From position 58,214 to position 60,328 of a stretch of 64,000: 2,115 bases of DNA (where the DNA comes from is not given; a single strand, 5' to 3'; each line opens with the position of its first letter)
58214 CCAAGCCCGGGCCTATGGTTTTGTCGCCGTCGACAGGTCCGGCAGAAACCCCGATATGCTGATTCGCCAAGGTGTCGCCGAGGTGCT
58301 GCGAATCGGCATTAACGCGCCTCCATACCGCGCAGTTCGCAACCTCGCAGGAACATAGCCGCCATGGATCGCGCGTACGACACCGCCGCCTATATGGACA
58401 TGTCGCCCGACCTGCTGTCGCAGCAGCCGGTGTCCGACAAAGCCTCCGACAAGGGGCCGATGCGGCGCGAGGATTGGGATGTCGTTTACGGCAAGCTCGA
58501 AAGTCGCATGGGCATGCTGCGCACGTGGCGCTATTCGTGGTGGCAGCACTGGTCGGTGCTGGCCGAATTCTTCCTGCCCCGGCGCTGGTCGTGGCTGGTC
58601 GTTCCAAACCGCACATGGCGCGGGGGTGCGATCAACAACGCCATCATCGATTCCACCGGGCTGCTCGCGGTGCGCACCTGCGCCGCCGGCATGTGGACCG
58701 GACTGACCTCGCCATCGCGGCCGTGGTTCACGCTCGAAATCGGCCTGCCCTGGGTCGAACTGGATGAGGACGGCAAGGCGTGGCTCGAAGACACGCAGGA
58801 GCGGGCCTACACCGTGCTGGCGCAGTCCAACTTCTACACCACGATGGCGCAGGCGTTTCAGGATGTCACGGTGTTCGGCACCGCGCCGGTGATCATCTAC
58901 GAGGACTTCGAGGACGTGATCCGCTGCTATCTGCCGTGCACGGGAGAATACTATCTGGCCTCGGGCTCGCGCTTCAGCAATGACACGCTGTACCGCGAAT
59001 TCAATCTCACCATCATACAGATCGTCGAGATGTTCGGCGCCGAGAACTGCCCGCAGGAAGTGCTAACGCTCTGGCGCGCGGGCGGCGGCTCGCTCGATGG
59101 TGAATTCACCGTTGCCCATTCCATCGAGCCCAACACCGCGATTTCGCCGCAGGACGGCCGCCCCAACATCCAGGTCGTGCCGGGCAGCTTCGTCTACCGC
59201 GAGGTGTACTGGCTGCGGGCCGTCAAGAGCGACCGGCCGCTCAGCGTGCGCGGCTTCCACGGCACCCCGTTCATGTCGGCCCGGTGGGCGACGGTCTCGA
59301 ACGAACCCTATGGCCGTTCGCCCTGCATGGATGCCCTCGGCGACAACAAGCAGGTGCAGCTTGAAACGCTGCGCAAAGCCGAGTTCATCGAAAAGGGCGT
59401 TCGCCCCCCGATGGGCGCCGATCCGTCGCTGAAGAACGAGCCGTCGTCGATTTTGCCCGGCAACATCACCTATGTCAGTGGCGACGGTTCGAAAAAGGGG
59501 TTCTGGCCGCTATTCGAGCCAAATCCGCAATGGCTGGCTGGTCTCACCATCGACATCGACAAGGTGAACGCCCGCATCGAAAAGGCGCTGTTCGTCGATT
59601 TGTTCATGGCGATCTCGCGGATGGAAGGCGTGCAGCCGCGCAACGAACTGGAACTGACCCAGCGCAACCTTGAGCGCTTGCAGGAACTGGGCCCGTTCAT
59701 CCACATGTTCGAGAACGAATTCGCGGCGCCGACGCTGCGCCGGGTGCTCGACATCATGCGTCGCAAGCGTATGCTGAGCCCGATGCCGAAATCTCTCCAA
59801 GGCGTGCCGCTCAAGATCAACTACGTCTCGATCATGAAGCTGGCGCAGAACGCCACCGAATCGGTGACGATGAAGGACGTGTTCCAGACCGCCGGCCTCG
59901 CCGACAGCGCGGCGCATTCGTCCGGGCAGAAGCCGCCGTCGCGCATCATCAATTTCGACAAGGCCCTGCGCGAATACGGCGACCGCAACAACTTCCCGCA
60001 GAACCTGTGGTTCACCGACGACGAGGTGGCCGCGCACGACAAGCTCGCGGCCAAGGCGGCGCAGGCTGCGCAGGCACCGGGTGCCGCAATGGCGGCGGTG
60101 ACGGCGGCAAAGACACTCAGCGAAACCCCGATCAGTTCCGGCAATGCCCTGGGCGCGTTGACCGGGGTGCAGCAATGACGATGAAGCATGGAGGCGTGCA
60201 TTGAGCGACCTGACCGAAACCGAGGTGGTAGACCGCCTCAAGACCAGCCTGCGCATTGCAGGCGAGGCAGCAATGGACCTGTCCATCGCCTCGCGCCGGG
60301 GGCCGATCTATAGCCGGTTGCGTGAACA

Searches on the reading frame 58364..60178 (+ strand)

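Call 76: search_protein_families(library=pfam, proteins=[window:58364-60178:+], max_evalue=0.00001)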
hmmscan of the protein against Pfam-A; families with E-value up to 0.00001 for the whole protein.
window:58364-60178:+ (604 aa): 1 family
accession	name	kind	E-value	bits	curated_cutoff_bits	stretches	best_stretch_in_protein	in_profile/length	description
PF12236.14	Head-tail_con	-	7.3e-108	361.5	27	1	44-548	3-488/489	Bacteriophage head to tail connecting protein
